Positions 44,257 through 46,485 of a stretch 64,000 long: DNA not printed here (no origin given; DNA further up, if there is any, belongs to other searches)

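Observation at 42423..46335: Tandem paralogous 645-aa proteins of unknown function under a PocR-AraC regulator, next to rare-sugar isomerase and epimerase genes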

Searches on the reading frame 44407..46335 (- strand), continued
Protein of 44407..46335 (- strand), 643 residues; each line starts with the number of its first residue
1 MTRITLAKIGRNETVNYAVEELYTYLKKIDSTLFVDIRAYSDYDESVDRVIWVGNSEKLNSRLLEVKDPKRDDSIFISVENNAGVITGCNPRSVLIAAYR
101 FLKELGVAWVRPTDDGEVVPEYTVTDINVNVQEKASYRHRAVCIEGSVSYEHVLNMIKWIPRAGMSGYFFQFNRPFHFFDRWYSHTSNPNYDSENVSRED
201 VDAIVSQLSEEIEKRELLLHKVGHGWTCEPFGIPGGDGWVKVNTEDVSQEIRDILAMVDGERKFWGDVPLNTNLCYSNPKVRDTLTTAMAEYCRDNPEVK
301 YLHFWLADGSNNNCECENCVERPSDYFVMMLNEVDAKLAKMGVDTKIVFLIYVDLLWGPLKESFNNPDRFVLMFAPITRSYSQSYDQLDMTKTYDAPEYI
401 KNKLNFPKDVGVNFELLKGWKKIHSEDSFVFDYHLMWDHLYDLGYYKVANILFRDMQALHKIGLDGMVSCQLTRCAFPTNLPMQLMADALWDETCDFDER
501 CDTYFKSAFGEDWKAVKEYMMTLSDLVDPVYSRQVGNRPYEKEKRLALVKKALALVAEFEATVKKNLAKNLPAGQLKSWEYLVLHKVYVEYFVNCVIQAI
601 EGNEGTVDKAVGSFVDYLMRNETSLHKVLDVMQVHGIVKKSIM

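Call 61: search_protein_representatives(alignment_id=A1)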
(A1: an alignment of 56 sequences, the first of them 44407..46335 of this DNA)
Query: 56 sequences, 647 profile positions. Proteins with E-value up to 0.001 (for the whole library): 5195; up to 1e-10: 2018; up to 1e-30: 654. The best 150 are listed.
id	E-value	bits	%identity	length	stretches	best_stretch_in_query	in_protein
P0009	5.5e-290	979.7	-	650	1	2-641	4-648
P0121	1.4e-271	919.0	-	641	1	2-639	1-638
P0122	2.8e-271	918.0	-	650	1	2-641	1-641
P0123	1.3e-270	915.8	-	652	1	3-642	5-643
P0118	5.8e-269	910.3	-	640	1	4-641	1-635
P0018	3.4e-267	904.4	-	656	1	2-641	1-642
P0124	2.5e-256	868.5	-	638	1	3-639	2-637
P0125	3.2e-255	864.9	-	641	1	2-641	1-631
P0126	1.0e-253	859.9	-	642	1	1-641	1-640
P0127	1.4e-253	859.5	-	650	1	2-640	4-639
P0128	7.5e-253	857.0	-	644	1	2-643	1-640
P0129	1.8e-252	855.8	-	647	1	2-636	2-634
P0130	8.3e-252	853.6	-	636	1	4-639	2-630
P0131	3.0e-251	851.8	-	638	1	2-632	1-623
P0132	3.3e-251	851.6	-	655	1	2-640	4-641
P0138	8.4e-237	804.0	-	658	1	3-632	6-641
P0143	2.4e-227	772.8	-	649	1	3-640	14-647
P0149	1.1e-219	747.5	-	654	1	3-637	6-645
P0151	1.3e-216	737.3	-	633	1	4-638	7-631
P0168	4.0e-203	692.8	-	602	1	51-641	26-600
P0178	1.6e-197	674.3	-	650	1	11-625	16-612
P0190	1.5e-190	651.2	-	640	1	10-639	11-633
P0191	1.2e-189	648.2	-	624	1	15-642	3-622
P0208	1.4e-183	628.1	-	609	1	61-641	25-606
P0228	3.2e-176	603.9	-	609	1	67-641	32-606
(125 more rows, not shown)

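Call 63: list_cluster_members(proteins=[P0138, P0149, P0208, P0191, P0228, P0168, P0190, P0143, P0178, P0151])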
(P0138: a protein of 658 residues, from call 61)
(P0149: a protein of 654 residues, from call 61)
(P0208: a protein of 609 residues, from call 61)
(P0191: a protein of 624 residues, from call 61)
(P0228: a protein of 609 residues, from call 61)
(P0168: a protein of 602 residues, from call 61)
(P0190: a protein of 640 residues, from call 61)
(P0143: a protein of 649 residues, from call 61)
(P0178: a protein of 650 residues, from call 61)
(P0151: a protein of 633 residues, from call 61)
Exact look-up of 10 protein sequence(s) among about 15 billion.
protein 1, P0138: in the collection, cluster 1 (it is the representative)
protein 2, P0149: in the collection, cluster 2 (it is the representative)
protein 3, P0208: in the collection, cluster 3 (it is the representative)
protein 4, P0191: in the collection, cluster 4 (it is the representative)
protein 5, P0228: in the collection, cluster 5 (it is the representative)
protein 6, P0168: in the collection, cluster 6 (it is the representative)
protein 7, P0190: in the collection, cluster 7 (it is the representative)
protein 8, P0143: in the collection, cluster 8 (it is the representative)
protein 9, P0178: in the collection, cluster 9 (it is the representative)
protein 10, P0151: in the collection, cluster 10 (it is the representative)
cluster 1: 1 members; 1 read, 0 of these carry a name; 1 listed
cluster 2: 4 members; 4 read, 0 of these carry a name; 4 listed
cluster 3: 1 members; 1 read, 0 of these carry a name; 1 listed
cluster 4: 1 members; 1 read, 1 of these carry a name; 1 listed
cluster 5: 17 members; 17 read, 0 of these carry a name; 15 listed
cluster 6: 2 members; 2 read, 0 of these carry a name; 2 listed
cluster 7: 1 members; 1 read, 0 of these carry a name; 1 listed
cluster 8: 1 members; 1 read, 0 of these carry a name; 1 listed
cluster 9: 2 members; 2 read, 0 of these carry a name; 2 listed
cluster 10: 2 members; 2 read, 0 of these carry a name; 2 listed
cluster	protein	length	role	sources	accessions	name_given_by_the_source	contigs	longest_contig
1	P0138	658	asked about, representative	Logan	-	-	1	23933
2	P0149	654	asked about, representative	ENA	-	-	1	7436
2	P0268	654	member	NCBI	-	-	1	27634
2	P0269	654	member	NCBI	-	-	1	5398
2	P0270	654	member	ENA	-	-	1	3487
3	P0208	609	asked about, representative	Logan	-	-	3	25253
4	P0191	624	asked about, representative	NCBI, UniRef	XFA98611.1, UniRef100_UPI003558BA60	DUF4838 domain-containing protein [Candidatus Izemoplasma sp. B36] | DUF4838 domain-containing protein n=1 Tax=Candidatus Izemoplasma sp. B36 TaxID=3242468 ...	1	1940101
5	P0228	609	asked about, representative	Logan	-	-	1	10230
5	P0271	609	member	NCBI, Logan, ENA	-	-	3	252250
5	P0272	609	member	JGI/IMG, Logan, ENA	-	-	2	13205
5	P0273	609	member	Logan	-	-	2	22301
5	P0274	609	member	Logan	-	-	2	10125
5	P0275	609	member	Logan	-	-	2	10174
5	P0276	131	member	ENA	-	-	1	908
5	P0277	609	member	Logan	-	-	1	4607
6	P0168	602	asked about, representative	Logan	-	-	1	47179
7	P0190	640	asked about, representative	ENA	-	-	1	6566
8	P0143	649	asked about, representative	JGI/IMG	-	-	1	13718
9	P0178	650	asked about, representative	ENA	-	-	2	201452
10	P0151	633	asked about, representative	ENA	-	-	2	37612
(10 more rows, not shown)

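Call 67: find_homologous_proteins(query=P0190, max_evalue=1e-20)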
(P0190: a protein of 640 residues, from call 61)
Query P0190 (640 aa): 1753 proteins with E <= 1e-20 among 8000 candidates; the best 120 are listed.
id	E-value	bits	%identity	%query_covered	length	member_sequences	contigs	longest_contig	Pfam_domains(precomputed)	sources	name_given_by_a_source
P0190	0.0e+0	1467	100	100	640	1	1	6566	PF16126.12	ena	-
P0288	0.0e+0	1255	85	100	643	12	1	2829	PF16126.12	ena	-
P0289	0.0e+0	1093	73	100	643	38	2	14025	PF16126.12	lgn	-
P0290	4.2e-238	810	57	99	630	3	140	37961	PF16126.12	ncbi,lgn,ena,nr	ncbi:DUF4838 domain-containing protein [Streptococcus pasteurianus]|nr:DUF4838 domain-containing pro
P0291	1.1e-237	809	58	98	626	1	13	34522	PF16126.12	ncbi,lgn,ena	-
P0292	1.1e-237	809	58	97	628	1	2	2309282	PF16126.12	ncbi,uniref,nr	ncbi:DUF4838 domain-containing protein [Streptococcus marmotae]|uniref:DUF4838 domain-containing pro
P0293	2.5e-237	808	57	98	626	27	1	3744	PF16126.12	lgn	-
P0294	2.8e-237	808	57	98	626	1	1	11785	PF16126.12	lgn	-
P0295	5.5e-237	807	57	98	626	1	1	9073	PF16126.12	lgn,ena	-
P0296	1.1e-236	806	57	98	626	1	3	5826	PF16126.12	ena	-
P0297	1.2e-236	805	56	99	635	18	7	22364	PF16126.12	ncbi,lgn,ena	-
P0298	2.9e-236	804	58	98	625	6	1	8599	PF16126.12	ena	-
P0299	1.8e-234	798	56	99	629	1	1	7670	PF16126.12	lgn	-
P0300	3.7e-234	797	56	98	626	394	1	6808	PF16126.12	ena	-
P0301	4.3e-234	797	57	99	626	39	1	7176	PF16126.12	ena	-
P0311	1.0e-230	786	55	99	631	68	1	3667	PF16126.12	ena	-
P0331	6.5e-226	770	55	98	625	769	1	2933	PF16126.12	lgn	-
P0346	5.9e-224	764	55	99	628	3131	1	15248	PF16126.12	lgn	-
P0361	1.5e-220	752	54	98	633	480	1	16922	PF16126.12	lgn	-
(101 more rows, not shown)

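Call 69: list_cluster_members(proteins=[P0346, P0331, P0300, P0361, P0297, P0291, P0311, P0289])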
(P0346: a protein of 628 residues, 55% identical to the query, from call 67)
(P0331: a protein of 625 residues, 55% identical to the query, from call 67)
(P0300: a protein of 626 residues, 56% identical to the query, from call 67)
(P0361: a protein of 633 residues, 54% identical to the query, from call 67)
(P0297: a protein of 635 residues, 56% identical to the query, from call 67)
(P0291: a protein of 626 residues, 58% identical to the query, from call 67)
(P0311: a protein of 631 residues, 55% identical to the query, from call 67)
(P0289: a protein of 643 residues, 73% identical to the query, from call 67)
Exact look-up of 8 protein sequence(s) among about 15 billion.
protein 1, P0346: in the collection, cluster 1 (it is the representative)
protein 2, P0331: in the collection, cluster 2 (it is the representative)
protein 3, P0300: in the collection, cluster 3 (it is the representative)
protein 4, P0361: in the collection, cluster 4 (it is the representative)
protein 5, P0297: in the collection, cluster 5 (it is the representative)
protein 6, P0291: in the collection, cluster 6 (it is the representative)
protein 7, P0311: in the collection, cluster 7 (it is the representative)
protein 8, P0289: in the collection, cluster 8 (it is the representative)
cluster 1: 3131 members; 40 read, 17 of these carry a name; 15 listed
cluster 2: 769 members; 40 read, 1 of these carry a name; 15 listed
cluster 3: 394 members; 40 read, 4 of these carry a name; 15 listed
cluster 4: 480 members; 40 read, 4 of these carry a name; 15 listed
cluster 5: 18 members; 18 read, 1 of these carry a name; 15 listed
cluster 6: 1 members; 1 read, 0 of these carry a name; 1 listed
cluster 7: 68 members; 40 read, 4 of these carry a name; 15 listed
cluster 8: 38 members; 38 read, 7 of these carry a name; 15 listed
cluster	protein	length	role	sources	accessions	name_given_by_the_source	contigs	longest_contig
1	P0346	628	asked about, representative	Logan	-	-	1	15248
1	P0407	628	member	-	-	Uncharacterised protein [Streptococcus pneumoniae] | DUF4838 domain-containing protein n=1 Tax=Streptococcus pneumoniae TaxID=1313 ... | DUF4838 domain-containing protein [Streptococcus pneumoniae]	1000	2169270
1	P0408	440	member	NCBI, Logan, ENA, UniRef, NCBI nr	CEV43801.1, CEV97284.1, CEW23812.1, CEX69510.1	PTS system cellobiose-specific IIC component [Streptococcus pneumoniae] | PTS sugar transporter subunit IIC n=1 Tax=Streptococcus pneumoniae TaxID=1313 ... | PTS sugar transporter subunit IIC [Streptococcus pneumoniae]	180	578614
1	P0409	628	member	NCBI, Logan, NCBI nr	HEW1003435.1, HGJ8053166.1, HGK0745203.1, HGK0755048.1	TPA: DUF4838 domain-containing protein [Streptococcus pneumoniae] | DUF4838 domain-containing protein [Streptococcus pneumoniae]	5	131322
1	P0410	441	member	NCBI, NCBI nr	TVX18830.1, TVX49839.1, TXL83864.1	PTS sugar transporter subunit IIC [Streptococcus pneumoniae]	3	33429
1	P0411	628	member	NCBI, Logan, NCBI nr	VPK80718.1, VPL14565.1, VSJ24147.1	Uncharacterised protein [Streptococcus pneumoniae]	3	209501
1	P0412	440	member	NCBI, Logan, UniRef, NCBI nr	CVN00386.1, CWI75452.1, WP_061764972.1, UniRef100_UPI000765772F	PTS system cellobiose-specific IIC component [Streptococcus pneumoniae] | PTS sugar transporter subunit IIC n=1 Tax=Streptococcus pneumoniae TaxID=1313 ... | PTS sugar transporter subunit IIC [Streptococcus pneumoniae]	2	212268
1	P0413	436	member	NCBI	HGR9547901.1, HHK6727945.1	TPA: PTS sugar transporter subunit IIC, partial [Streptococcus pneumoniae]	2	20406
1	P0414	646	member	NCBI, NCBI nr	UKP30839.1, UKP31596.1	DUF4838 domain-containing protein [Streptococcus pneumoniae]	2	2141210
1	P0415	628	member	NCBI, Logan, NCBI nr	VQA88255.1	Uncharacterised protein [Streptococcus pneumoniae]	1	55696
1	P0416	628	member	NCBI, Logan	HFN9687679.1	TPA: DUF4838 domain-containing protein [Streptococcus pneumoniae]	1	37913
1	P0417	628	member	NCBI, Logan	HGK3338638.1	TPA: DUF4838 domain-containing protein [Streptococcus pneumoniae]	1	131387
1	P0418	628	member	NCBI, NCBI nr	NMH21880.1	DUF4838 domain-containing protein, partial [Streptococcus pneumoniae] | DUF4838 domain-containing protein [Streptococcus pneumoniae]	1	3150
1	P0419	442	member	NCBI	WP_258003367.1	DUF4838 domain-containing protein, partial [Streptococcus pneumoniae]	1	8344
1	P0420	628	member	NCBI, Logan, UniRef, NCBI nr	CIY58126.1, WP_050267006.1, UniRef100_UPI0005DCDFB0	Uncharacterised protein [Streptococcus pneumoniae] | DUF4838 domain-containing protein n=1 Tax=Streptococcus pneumoniae TaxID=1313 ... | DUF4838 domain-containing protein [Streptococcus pneumoniae]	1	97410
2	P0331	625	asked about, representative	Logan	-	-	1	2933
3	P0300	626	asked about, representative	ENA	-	-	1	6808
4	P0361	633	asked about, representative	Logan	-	-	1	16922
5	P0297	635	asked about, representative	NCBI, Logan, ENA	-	-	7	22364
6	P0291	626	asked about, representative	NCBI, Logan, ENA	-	-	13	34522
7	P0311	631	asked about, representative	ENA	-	-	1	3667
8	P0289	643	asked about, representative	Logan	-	-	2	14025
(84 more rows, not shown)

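Call 76: search_protein_families(library=pfam, alignment_id=A2, max_evalue=0.00001)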
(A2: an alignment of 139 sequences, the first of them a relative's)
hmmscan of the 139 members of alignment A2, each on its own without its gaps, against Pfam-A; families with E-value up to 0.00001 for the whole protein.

A. member 1, L002:1220-2611:+ (464 aa): 2 families
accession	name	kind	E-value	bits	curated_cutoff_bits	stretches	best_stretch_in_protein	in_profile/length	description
PF13306.12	LRR_5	-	1.5e-42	145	27.7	2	261-370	14-125/127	BspA type Leucine rich repeat region (6 copies)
PF12389.13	Peptidase_M73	-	2.3e-06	28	22.5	1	9-99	3-78/196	Camelysin metallo-endopeptidase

B. families by the number of members that match (of 139 scanned): 151 families (the first 25 are shown)
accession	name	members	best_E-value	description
PF12833.13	HTH_18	6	1.8e-22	Helix-turn-helix domain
PF00165.29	HTH_AraC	6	7.4e-16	Bacterial regulatory helix-turn-helix proteins, AraC family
PF03747.19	ADP_ribosyl_GH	5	4.7e-50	ADP-ribosylglycohydrolase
PF01261.30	AP_endonuc_2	4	2.4e-16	Xylose isomerase-like TIM barrel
PF01554.23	MatE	3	3.6e-41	MatE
PF07690.21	MFS_1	3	3.9e-37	Major Facilitator Superfamily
PF02585.22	PIG-L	3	1.2e-27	GlcNAc-PI de-N-acetylase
PF13649.12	Methyltransf_25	3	8.8e-12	Methyltransferase domain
PF01235.23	Na_Ala_symp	2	1.7e-128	Sodium:alanine symporter family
PF03590.20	AsnA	2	3.4e-107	Aspartate-ammonia ligase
PF00202.27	Aminotran_3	2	1.5e-56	Aminotransferase class-III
PF09382.16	RQC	2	1.2e-29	RQC domain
PF00270.35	DEAD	2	6.6e-28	DEAD/DEAH box helicase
PF13344.12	Hydrolase_6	2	2.6e-27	Haloacid dehalogenase-like hydrolase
PF13527.13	Acetyltransf_9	2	2.1e-25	Acetyltransferase (GNAT) domain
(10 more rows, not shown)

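Call 85: search_protein_families(library=pfam, proteins=[L076:8024-8596:+, L076:8593-9174:+, L076:9181-9933:+, L076:11988-13724:-, L003:9253-9897:+, L003:7608-9206:+, L003:12507-13853:-, L003:3634-5049:+, L003:5147-6514:+, L003:6619-7434:+], max_evalue=0.001)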
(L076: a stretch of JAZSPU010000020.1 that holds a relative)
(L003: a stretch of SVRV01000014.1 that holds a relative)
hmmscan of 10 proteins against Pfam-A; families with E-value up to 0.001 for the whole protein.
L076:8024-8596:+ (190 aa): 2 families
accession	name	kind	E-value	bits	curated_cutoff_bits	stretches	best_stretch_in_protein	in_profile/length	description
PF12822.12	ECF_trnsprt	-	3.4e-15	56.9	30.7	1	22-179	2-169/169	ECF transporter, substrate-specific component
PF07694.17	5TM-5TMR_LYT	-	0.00033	20.7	24.6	1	54-144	48-131/169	5TMR of 5TMR-LYT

L076:8593-9174:+ (193 aa): 1 family
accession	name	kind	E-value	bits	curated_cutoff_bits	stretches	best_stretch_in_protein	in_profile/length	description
PF00485.24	PRK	-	4.1e-06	27.2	22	1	25-157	1-151/196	Phosphoribulokinase / Uridine kinase family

L076:9181-9933:+ (250 aa): 7 families
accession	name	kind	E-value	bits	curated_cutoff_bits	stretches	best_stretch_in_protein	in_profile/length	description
PF13304.12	AAA_21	-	1.6e-16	61.7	27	2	159-204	259-304/304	AAA domain, putative AbiEii toxin, Type IV TA system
PF13175.12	AAA_15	-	6.2e-13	49.5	32.1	2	33-62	16-44/374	AAA ATPase domain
PF02463.25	SMC_N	-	6.9e-11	42.4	40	1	30-66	13-49/220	RecF/RecN/SMC N terminal domain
PF13476.12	AAA_23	-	1.8e-09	39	27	1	33-98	11-79/201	AAA domain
PF00005.33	ABC_tran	-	1e-05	26.6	25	1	42-96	12-66/137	ABC transporter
PF13555.12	AAA_29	-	2.5e-05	24.4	27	1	35-63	15-44/61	P-loop containing region of AAA domain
PF11398.14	DUF2813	-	0.00031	20.7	21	0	41-86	22-63/372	Protein of unknown function (DUF2813)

L076:11988-13724:- (578 aa): 4 families
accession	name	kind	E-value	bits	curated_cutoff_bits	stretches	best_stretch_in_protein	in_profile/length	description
PF00239.26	Resolvase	-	2.2e-22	80.1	23.3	1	21-178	2-144/145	Resolvase, N terminal domain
PF14287.11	DUF4368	-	5.1e-18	65.5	25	1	488-553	2-67/67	Domain of unknown function (DUF4368)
PF07508.19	Recombinase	-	1.3e-17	64.3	21.1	1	204-325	3-102/102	Recombinase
PF13408.12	Zn_ribbon_recom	-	1.1e-13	51.7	25.3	1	336-396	1-58/58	Recombinase zinc beta ribbon domain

L003:9253-9897:+ (214 aa): 0 families

L003:7608-9206:+ (532 aa): 1 family
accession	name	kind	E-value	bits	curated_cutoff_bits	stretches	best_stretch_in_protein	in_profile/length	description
PF00654.25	Voltage_CLC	-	9.8e-66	222.7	24.8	1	67-413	2-345/346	Voltage gated chloride channel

L003:12507-13853:- (448 aa): 1 family
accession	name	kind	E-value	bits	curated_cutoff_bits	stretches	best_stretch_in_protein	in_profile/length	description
PF02127.20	Peptidase_M18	-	8.3e-107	358.1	24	1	31-434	1-432/432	Aminopeptidase I zinc metalloprotease (M18)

L003:3634-5049:+ (471 aa): 2 families
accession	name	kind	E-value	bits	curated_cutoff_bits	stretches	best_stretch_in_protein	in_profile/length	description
PF00224.27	PK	-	8.3e-124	413.4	30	1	1-323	1-328/328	Pyruvate kinase, barrel domain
PF02887.21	PK_C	-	2.4e-34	118.3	28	1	355-467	1-113/114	Pyruvate kinase, alpha/beta domain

L003:5147-6514:+ (455 aa): 1 family
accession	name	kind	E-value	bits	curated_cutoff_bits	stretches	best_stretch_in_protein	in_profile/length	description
PF00295.23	Glyco_hydro_28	-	2.5e-08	33.9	22.9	1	149-235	92-177/324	Glycosyl hydrolases family 28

L003:6619-7434:+ (271 aa): 1 family
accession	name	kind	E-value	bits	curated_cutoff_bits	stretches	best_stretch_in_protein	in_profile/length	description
PF00588.24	SpoU_methylase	-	2.8e-31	108.9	29.7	1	122-265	3-141/142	SpoU rRNA Methylase family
